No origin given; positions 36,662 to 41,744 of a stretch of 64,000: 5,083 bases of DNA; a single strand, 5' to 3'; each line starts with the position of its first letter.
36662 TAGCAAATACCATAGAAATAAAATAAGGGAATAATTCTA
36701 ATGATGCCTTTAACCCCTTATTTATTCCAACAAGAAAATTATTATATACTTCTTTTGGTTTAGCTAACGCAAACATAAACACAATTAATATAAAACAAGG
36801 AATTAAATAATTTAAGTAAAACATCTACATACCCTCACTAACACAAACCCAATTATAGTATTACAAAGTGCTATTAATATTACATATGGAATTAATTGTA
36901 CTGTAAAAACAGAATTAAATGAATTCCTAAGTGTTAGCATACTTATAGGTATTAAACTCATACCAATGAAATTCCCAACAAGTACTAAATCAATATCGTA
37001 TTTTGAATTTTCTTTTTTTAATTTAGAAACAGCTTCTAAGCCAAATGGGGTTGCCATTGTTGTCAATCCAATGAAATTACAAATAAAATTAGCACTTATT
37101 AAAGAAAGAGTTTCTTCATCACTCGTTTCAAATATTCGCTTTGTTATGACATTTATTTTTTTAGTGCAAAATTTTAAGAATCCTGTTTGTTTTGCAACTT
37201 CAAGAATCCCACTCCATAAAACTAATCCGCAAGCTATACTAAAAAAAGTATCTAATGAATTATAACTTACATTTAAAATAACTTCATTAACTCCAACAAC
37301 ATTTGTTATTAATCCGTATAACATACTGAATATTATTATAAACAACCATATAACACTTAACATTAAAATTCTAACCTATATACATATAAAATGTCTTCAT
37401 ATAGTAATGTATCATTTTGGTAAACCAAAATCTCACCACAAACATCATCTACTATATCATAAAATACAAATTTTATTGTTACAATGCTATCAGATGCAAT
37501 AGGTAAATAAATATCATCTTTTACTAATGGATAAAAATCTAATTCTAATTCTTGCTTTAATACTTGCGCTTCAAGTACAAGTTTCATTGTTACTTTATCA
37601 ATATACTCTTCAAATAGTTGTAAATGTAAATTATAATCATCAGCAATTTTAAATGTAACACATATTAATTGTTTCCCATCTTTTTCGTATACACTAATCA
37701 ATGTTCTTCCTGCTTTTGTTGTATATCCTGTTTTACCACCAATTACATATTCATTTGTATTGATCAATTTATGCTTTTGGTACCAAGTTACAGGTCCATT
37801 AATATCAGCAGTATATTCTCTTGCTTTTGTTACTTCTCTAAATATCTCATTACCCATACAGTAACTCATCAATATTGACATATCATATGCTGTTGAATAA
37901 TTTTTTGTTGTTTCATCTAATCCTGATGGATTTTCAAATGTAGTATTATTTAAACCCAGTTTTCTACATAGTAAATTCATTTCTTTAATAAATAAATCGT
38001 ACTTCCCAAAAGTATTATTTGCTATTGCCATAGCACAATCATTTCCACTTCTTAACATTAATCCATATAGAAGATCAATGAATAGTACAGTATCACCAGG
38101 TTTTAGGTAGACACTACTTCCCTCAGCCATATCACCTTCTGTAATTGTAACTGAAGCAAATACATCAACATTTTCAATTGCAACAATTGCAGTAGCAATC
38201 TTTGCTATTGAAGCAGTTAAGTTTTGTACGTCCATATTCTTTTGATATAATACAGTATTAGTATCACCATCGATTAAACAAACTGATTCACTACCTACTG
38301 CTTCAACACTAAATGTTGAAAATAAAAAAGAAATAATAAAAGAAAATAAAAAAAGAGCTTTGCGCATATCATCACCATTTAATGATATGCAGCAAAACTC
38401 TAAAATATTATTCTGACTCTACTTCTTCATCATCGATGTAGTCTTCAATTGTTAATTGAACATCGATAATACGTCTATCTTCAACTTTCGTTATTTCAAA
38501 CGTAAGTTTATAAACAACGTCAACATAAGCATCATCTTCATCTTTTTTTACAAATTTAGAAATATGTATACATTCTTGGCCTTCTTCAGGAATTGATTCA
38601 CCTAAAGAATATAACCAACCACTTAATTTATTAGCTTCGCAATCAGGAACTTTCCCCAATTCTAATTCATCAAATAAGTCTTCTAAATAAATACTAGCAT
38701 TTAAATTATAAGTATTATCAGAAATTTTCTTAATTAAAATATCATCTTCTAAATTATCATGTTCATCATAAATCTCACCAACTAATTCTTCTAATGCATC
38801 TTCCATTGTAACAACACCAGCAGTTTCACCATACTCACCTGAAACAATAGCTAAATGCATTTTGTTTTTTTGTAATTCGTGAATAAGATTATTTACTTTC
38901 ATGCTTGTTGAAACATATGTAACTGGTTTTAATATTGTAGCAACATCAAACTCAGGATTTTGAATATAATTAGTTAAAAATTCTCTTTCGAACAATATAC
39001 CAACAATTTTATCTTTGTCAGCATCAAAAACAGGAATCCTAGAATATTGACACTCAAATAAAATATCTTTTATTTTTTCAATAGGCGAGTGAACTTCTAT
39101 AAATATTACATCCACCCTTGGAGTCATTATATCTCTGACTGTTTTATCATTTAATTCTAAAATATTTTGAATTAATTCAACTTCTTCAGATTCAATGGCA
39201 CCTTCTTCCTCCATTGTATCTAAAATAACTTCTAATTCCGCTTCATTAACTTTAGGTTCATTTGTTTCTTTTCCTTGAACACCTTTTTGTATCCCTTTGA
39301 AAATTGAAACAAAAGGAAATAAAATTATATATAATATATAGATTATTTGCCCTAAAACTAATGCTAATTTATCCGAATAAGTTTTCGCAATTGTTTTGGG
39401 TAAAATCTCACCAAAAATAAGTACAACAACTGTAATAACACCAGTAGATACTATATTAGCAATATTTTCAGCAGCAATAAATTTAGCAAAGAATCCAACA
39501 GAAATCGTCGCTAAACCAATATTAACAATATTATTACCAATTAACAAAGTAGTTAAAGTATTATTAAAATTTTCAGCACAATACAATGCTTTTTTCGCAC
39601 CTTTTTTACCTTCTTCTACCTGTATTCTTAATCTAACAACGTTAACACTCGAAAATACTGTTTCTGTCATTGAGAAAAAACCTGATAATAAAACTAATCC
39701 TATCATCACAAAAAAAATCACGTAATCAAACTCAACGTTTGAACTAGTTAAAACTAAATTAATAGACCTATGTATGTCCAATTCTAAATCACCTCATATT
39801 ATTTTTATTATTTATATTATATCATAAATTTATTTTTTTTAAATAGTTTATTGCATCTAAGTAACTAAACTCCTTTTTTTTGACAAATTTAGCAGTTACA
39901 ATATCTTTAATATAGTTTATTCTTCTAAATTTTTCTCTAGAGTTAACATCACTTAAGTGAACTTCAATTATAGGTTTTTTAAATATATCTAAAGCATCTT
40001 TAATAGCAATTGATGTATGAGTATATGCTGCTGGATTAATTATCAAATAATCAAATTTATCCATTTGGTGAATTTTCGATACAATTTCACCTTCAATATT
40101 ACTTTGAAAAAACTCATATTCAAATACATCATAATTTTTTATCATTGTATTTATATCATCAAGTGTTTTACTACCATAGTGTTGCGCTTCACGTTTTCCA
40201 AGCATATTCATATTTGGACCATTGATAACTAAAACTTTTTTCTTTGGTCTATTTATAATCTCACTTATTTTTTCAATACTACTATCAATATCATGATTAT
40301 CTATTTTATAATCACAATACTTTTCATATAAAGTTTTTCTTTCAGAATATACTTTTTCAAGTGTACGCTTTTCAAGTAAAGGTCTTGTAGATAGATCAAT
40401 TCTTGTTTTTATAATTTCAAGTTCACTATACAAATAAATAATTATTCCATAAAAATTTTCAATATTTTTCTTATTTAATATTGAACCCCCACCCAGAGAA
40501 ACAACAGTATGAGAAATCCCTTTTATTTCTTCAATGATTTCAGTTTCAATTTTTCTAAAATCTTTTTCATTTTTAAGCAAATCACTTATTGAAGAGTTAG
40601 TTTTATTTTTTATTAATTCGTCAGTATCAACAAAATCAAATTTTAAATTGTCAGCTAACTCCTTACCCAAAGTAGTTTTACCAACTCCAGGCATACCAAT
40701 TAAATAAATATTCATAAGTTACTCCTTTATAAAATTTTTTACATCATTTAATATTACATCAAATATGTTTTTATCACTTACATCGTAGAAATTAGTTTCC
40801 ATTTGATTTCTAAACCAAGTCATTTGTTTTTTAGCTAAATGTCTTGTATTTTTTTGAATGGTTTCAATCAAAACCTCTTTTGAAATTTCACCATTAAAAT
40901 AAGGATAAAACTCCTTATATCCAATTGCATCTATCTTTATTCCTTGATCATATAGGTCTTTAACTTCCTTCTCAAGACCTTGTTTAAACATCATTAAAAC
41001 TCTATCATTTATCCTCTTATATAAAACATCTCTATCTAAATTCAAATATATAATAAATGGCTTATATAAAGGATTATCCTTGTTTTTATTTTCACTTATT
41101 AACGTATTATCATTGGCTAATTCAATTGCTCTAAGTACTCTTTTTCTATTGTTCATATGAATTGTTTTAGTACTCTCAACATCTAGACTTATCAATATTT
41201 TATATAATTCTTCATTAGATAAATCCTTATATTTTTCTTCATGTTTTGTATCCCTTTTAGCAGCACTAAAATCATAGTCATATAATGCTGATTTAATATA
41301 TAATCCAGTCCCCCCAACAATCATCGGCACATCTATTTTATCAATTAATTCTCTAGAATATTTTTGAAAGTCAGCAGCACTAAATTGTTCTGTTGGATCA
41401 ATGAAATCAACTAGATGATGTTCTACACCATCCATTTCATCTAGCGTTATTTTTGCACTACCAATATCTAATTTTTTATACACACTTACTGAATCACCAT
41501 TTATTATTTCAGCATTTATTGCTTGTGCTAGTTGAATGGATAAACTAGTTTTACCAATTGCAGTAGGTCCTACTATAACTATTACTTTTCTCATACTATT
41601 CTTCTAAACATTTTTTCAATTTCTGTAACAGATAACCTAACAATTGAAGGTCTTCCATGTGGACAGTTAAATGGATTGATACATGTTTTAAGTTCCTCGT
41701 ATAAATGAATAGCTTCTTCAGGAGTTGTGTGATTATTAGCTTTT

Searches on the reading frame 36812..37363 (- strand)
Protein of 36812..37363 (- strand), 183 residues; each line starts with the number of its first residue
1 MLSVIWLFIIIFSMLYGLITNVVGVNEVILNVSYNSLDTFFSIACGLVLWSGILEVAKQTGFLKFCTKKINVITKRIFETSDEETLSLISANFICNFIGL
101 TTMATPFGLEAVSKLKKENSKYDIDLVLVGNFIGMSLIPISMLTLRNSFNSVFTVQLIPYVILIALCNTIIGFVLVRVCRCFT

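Call 78: search_protein_families(library=pfam, proteins=[window:36812-37363:-], max_evalue=0.001)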
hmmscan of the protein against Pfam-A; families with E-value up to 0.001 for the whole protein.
window:36812-37363:- (183 aa): 1 family
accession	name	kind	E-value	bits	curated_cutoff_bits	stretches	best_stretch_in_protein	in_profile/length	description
PF07670.19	Gate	-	0.00018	22.3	29.6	1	42-139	3-95/104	Nucleoside recognition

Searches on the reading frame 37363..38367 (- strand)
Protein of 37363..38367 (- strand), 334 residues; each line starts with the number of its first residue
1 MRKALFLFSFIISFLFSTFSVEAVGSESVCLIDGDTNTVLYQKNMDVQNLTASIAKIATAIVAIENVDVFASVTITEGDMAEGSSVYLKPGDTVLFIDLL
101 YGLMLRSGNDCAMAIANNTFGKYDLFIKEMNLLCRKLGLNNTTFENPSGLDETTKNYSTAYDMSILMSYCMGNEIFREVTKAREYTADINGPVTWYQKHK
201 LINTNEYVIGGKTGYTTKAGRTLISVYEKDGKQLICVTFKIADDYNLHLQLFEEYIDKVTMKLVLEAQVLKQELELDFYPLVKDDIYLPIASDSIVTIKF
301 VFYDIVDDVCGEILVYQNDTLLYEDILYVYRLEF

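Call 78: search_protein_families(library=pfam, proteins=[window:37363-38367:-], max_evalue=0.001)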
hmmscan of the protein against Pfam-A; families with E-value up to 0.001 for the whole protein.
window:37363-38367:- (334 aa): 2 families
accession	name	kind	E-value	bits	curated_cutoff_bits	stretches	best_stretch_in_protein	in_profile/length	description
PF00768.25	Peptidase_S11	-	1.6e-48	165.7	27.6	1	21-239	7-235/239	D-alanyl-D-alanine carboxypeptidase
PF13354.11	Beta-lactamase2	-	1.9e-05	24.6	22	1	32-236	5-210/214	Beta-lactamase enzyme family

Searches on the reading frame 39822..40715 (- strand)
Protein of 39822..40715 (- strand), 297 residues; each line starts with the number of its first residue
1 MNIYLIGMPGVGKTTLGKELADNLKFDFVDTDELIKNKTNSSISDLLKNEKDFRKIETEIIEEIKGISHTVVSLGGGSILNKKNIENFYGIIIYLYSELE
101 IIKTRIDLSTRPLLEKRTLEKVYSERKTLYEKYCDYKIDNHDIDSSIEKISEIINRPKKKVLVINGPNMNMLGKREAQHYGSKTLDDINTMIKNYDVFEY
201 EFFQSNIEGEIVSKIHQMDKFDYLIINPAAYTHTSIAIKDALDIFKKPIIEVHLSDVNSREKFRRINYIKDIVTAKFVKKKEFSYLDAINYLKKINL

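Call 77: search_protein_families(library=pfam, proteins=[window:39822-40715:-], max_evalue=0.00001)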
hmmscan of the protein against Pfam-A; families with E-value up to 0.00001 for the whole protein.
window:39822-40715:- (297 aa): 5 families
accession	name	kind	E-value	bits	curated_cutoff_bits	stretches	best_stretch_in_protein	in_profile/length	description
PF01220.24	DHquinase_II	-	5.6e-46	156.1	23.3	1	160-292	1-137/138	Dehydroquinase class II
PF01202.28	SKI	-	2.5e-32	112.7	22.1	1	9-152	1-153/159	Shikimate kinase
PF13238.12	AAA_18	-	9.5e-07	29.8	29.4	1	3-106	1-108/128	AAA domain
PF13207.12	AAA_17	-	1.9e-06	28.6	27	1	6-64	1-57/136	AAA domain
PF13671.12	AAA_33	-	2.5e-06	28.3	27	1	3-59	2-61/143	AAA domain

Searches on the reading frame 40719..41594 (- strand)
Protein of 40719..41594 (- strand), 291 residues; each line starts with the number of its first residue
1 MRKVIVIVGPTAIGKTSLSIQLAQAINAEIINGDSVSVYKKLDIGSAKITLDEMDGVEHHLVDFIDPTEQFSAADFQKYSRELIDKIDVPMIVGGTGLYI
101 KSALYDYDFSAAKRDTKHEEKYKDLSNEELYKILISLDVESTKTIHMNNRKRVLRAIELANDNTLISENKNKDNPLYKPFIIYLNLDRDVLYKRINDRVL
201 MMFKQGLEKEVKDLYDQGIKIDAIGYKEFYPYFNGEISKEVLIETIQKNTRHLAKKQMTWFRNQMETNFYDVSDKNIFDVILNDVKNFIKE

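Call 77: search_protein_families(library=pfam, proteins=[window:40719-41594:-], max_evalue=0.00001)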
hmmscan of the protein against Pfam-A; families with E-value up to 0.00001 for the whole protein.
window:40719-41594:- (291 aa): 2 families
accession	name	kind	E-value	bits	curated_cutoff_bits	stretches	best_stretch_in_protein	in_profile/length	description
PF01715.23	IPPT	-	2.2e-70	237.5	23.6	1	38-264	2-243/243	IPP transferase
PF01745.22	IPT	-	2.3e-08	34.2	20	1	3-59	2-58/233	Isopentenyl transferase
